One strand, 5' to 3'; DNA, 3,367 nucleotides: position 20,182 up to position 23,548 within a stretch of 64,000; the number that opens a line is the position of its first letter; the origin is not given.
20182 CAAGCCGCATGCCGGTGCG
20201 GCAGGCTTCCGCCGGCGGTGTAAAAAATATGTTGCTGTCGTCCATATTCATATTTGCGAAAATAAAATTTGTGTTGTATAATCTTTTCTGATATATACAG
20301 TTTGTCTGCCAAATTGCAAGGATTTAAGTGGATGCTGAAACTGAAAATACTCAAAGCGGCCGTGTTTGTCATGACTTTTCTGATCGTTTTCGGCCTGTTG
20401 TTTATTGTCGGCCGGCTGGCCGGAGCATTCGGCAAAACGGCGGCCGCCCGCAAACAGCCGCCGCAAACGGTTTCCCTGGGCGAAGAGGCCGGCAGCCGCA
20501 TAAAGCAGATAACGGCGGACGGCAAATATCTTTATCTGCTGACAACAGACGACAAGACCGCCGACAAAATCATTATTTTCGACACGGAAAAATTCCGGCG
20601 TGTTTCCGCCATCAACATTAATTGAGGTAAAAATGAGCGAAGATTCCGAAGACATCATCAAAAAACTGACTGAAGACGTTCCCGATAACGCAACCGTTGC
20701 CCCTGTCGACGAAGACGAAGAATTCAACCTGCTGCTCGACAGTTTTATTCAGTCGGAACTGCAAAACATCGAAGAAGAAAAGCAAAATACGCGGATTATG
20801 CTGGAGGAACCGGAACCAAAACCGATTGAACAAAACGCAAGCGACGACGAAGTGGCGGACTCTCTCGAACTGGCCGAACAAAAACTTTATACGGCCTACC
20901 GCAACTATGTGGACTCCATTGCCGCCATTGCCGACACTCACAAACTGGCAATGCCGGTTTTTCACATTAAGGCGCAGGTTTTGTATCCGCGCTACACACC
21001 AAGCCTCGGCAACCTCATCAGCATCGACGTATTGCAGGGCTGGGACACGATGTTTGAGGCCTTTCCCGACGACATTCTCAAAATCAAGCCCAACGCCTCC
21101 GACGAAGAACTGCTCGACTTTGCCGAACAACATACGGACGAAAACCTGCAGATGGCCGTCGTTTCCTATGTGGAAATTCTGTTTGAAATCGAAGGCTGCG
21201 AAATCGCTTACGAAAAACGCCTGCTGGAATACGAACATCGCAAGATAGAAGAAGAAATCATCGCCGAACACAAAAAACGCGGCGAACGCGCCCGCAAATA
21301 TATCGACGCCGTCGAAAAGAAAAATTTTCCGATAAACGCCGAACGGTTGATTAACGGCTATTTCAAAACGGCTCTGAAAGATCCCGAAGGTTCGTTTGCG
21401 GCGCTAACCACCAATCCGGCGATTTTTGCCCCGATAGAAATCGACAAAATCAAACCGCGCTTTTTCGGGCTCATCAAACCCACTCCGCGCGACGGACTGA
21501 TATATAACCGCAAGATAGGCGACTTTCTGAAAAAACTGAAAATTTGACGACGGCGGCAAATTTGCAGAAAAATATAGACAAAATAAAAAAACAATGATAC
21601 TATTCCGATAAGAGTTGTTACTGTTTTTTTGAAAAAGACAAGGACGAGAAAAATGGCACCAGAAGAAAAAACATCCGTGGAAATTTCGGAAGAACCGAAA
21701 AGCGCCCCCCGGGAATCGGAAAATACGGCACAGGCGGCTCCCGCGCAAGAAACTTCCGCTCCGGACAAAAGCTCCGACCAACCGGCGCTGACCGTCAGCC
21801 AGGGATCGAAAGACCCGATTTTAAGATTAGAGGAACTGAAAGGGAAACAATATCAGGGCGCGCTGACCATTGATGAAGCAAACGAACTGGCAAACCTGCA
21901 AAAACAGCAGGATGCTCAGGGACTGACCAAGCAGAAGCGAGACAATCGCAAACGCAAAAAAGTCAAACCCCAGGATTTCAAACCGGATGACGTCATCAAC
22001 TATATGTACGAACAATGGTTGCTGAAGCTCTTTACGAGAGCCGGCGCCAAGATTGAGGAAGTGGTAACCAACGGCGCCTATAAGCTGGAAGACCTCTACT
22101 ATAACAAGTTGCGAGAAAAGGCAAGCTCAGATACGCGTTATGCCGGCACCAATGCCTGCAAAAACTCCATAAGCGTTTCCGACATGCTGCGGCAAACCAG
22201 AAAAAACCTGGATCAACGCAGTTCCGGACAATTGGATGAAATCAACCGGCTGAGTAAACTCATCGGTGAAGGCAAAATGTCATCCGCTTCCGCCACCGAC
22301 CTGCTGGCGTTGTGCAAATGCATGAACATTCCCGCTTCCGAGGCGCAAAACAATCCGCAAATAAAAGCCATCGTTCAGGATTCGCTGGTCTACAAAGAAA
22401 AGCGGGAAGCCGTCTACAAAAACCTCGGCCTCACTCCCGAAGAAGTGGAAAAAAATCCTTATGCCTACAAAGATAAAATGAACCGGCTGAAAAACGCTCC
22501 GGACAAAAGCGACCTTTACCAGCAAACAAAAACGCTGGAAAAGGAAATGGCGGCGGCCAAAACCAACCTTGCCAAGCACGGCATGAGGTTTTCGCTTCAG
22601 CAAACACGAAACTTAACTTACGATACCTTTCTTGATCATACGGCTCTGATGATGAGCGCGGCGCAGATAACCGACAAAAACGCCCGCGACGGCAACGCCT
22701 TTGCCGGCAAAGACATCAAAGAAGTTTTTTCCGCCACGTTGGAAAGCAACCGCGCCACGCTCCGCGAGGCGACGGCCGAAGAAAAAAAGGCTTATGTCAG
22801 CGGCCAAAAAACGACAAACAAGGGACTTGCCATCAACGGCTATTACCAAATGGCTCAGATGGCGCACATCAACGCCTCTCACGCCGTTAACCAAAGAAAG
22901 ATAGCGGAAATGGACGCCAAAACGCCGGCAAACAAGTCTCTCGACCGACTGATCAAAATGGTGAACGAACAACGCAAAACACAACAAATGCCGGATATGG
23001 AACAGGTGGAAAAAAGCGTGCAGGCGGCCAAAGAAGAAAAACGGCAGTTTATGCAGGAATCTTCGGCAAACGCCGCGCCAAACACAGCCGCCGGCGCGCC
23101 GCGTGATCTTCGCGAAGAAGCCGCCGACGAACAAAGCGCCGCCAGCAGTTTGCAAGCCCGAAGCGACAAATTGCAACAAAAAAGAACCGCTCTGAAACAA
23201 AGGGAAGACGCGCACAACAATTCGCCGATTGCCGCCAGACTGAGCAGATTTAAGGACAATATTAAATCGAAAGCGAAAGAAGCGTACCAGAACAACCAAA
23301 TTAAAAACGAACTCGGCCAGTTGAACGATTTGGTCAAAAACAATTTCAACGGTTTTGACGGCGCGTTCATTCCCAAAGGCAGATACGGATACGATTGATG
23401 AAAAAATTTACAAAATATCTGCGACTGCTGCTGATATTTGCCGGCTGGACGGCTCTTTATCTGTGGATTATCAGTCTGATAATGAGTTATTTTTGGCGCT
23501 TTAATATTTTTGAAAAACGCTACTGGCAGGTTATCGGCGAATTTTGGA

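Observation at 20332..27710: Orphan VirD4/TraG-type coupling ATPase closing a six-gene cluster of unrecognisable proteins, set between core genes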

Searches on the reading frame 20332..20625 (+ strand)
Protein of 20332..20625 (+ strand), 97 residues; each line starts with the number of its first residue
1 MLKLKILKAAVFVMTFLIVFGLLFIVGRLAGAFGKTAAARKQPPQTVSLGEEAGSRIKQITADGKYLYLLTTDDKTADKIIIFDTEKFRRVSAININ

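Call 3: search_protein_families(library=pfam, proteins=[window:20332-20625:+], max_evalue=1)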
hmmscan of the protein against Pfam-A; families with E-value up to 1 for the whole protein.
window:20332-20625:+ (97 aa): 3 families
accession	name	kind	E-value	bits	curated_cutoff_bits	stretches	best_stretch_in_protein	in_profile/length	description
PF20082.4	DUF6476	-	3.5e-07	30.5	24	1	3-96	5-90/91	Family of unknown function (DUF6476)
PF07332.16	Phage_holin_3_6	-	0.011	16.2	28.4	1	13-46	69-104/116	Putative Actinobacterial Holin-X, holin superfamily III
PF19640.4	DUF6143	-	0.22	11.9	27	1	39-82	130-171/182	Family of unknown function (DUF6143)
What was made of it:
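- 20332..20625 (+): p1: 97-aa single-pass membrane protein of Pfam DUF6476. Probably a housekeeping neighbour of rluD, co-transcribed by position and not part of the T4CP module. PF20082, E = 3.5e-7, 30.5 bits against a cut-off of 24 (call 3).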

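Call 4: search_protein_families(library=ncbifam, proteins=[window:20332-20625:+], max_evalue=1)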
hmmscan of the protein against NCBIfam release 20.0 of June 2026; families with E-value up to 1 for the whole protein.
window:20332-20625:+ (97 aa): 1 family
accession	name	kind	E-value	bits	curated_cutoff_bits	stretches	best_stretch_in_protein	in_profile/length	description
NF052460.1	L-NosZ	equivalog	0.062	11.8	700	1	23-95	101-171/480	clade III lactonase-type nitrous-oxide reductase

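Call 11: search_protein_families(library=padloc, proteins=[window:20332-20625:+], max_evalue=1)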
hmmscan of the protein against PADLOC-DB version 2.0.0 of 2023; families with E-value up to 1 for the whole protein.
window:20332-20625:+ (97 aa): 0 families

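Call 20: search_protein_families(library=phrogs, proteins=[window:20332-20625:+], max_evalue=1)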
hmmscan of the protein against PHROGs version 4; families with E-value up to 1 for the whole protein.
window:20332-20625:+ (97 aa): 3 families
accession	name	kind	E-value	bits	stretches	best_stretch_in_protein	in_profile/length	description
phrog_9067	-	unknown function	0.028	15.3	1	8-34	3-29/64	-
phrog_6447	-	moron, auxiliary metabolic gene and host takeover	0.031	15.3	1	22-42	6-26/81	membrane protein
phrog_20857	-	unknown function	0.099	13.7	1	24-55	12-43/77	-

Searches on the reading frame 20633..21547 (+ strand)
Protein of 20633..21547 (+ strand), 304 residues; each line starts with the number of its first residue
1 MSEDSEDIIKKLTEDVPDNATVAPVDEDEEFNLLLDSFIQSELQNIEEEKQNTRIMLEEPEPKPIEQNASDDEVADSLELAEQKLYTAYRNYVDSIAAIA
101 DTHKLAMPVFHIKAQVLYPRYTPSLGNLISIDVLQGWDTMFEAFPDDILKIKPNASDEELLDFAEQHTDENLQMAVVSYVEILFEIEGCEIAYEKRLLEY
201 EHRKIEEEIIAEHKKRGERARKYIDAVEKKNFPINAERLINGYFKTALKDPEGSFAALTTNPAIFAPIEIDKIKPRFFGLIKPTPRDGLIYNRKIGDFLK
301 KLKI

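Call 3: search_protein_families(library=pfam, proteins=[window:20633-21547:+], max_evalue=1)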
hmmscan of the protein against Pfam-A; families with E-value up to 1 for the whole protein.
window:20633-21547:+ (304 aa): 1 family
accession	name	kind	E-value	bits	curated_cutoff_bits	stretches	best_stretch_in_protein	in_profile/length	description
PF19100.5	DUF5787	-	0.028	14.6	25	1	6-96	147-237/278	Family of unknown function (DUF5787)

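Call 4: search_protein_families(library=ncbifam, proteins=[window:20633-21547:+], max_evalue=1)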
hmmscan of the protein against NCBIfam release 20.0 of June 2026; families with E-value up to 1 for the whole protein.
window:20633-21547:+ (304 aa): 0 families

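Call 11: search_protein_families(library=padloc, proteins=[window:20633-21547:+], max_evalue=1)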
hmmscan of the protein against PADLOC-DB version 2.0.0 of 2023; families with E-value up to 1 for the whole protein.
window:20633-21547:+ (304 aa): 0 families

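Call 14: search_solved_structures(query=window:20633-21547:+, max_evalue=10)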
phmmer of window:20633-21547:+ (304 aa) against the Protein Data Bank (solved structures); distinct sequences matched with E-value up to 10: 2.
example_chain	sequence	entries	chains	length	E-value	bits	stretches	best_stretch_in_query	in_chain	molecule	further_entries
4aou_A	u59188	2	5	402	0.63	12.8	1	219-284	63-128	ISOCITRATE DEHYDROGENASE [NADP]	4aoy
2hjd_A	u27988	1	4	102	0.65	12.8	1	132-179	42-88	Quorum-sensing antiactivator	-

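Call 20: search_protein_families(library=phrogs, proteins=[window:20633-21547:+], max_evalue=1)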
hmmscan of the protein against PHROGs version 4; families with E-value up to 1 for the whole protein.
window:20633-21547:+ (304 aa): 1 family
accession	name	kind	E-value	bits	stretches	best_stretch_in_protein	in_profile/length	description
phrog_5517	-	unknown function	0.049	12.8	1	150-267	544-663/679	-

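Call 39: search_solved_structures(query=A3, max_evalue=10)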
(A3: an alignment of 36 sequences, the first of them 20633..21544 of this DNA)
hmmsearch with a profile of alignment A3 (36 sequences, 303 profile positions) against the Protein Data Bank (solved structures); distinct sequences matched with E-value up to 10: 1.
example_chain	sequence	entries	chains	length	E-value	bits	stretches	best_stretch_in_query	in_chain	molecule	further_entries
5but_A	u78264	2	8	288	0.23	14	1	66-167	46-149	Ktr system potassium uptake protein A,Ktr system potassium uptake protein A | Ktr system potassium uptake protein A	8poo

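Call 76: search_protein_families(library=pfam, alignment_id=A3, max_evalue=1)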
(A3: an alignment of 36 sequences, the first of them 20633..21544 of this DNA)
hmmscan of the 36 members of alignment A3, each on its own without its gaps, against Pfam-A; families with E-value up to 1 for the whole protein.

A. member 1, window:20633-21544:+ (304 aa): 1 family
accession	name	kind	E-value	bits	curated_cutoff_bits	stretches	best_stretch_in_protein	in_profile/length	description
PF19100.5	DUF5787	-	0.028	14.6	25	1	6-96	147-237/278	Family of unknown function (DUF5787)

B. families by the number of members that match (of 36 scanned): 48 families (the first 25 are shown)
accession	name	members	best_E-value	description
PF19699.4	CLSTN_C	6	0.036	Calsyntenin C-terminal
PF13012.11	MitMem_reg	3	0.0056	Maintenance of mitochondrial structure and function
PF05746.21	DALR_1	2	0.011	DALR anticodon binding domain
PF14845.11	Glycohydro_20b2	2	0.015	beta-acetyl hexosaminidase like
PF05766.18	NinG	2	0.041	Bacteriophage Lambda NinG protein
PF12844.13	HTH_19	2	0.1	Helix-turn-helix domain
PF17804.6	TSP_NTD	1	0.0037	Tail specific protease N-terminal domain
PF22208.1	Cas_Csm6_CARF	1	0.0043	Cas_Csm6 CARF domain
PF12008.13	EcoR124_C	1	0.0081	Type I restriction and modification enzyme - subunit R C terminal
PF08362.16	TetR_C_3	1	0.013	YcdC-like protein, C-terminal region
PF18578.6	Raf1_N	1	0.017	Rubisco accumulation factor 1 alpha helical domain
PF04316.19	FlgM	1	0.021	Anti-sigma-28 factor, FlgM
PF05288.16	Pox_A3L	1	0.023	Poxvirus A3L Protein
PF00717.28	Peptidase_S24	1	0.023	Peptidase S24-like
PF19100.5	DUF5787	1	0.028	Family of unknown function (DUF5787)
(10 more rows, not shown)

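Call 84: predict_structure(protein=window:20633-21544:+)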
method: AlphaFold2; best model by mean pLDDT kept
length: 304 residues; sequences in the alignment: 1
mean_pLDDT: 46.2   pTM: 0.33
mean pLDDT of the five models: 46.2, 43.8, 43.2, 37.2, 36.3
residues with pLDDT >= 90: 0; 70-90: 7; 50-70: 96; < 50: 201
segments of 3 or more residues with pLDDT < 50: 19-25, 27-58, 95-97, 99-157, 171-183, 230-304
pLDDT, mean of each block of 10 residues (from residue 1): 54 54 47 41 44 42 61 69 58 50 41 35 35 33 38 46 53 47 50 56 56 57 55 44 42 40 33 31 35 41 38
secondary structure, 60 per line:
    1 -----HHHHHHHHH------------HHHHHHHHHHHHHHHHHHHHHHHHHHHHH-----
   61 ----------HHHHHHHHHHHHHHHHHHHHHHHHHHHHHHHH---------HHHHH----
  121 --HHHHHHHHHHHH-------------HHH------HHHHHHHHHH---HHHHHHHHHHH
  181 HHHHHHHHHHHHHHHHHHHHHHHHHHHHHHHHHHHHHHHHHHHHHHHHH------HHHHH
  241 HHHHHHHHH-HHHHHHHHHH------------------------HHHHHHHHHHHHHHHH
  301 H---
elements in order: H6-14 H27-55 H71-102 H112-116 H123-134 H157-166 H170-229 H236-249 H251-260 H285-301
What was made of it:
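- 20633..21547 (+): p2: 304-aa acidic (net charge -25), all-helical cytoplasmic protein with no known family. Candidate adaptor or chaperone of the coupling protein. The single-sequence AF2 model is unusable (pLDDT 46; call 84).
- Tried and rejected: The single-sequence AF2 model has pLDDT 46, so no fold search was run on it (call 84).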

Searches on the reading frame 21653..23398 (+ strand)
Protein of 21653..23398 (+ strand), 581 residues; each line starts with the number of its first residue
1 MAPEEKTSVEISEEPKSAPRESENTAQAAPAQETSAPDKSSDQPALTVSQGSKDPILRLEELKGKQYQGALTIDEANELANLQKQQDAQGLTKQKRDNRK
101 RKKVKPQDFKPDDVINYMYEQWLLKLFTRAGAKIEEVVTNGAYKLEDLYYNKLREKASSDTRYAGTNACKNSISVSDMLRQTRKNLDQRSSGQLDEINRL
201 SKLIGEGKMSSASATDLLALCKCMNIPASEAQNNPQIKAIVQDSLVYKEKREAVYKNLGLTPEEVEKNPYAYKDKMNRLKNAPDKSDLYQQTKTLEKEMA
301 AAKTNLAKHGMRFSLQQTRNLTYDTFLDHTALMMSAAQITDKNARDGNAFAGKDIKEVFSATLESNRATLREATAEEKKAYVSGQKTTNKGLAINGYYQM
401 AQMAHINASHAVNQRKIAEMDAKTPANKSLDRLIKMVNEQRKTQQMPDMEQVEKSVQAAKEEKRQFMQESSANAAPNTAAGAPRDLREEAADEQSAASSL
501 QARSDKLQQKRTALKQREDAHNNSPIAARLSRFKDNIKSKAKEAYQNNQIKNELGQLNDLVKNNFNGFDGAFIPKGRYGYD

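Call 3: search_protein_families(library=pfam, proteins=[window:21653-23398:+], max_evalue=1)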
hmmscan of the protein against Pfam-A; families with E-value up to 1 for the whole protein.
window:21653-23398:+ (581 aa): 0 families

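Call 4: search_protein_families(library=ncbifam, proteins=[window:21653-23398:+], max_evalue=1)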
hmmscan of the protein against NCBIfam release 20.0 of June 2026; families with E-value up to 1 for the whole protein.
window:21653-23398:+ (581 aa): 1 family
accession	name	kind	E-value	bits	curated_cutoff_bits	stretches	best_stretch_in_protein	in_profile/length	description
TIGR04084.1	rSAM_AF0577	subfamily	0.18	10.7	225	1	123-155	309-341/347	TIGR04084 family radical SAM/SPASM domain-containing protein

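Call 11: search_protein_families(library=padloc, proteins=[window:21653-23398:+], max_evalue=1)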
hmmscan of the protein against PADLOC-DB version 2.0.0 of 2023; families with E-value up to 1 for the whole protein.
window:21653-23398:+ (581 aa): 0 families

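Call 15: search_solved_structures(query=window:21653-23398:+, max_evalue=10)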
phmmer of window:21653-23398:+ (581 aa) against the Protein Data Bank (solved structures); distinct sequences matched with E-value up to 10: 0.

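Call 20: search_protein_families(library=phrogs, proteins=[window:21653-23398:+], max_evalue=1)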
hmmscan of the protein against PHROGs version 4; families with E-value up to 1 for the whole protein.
window:21653-23398:+ (581 aa): 1 family
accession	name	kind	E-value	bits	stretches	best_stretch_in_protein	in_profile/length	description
phrog_1231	-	unknown function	0.13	13.2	1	327-374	16-64/83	-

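Call 90: search_protein_families(library=pfam, alignment_id=A7, max_evalue=0.1)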
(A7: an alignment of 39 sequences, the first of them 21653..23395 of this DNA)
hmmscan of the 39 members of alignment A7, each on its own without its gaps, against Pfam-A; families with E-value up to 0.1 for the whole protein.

A. member 1, window:21653-23395:+ (581 aa): 0 families

B. families by the number of members that match (of 39 scanned): 28 families (the first 25 are shown)
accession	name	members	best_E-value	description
PF23299.1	DUF7081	2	0.013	Domain of unknown function (DUF7081)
PF17117.11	DUF5104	1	0.0073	Domain of unknown function (DUF5104)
PF20838.2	IgD_del_linker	1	0.0074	Immunoglobulin D, delta linker region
PF15933.10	RnlB_antitoxin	1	0.012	Antitoxin to bacterial toxin RNase LS or RnlA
PF05879.18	RHD3_GTPase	1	0.013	Root hair defective 3 GTP-binding protein (RHD3) GTPase domain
PF22853.1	TelK_N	1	0.013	Protelomerase TelK-like N-terminal domain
PF22187.2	DUF6946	1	0.018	Domain of unknown function (DUF6946)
PF17673.6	DUF5532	1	0.025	Family of unknown function (DUF5532)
PF15669.10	CCDC24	1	0.026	Coiled-coil domain-containing protein 24 family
PF19233.4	DUF5886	1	0.026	Family of unknown function (DUF5886)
PF09350.15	DJC28_CD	1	0.028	DnaJ homologue, subfamily C, member 28, conserved domain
PF14579.12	HHH_6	1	0.03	Helix-hairpin-helix motif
PF22527.2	DEXQc_Suv3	1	0.031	DEXQ-box helicase domain of Suv3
PF13958.12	ToxN_toxin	1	0.035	Toxin ToxN, type III toxin-antitoxin system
PF15932.10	DUF4748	1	0.044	Domain of unknown function (DUF4748)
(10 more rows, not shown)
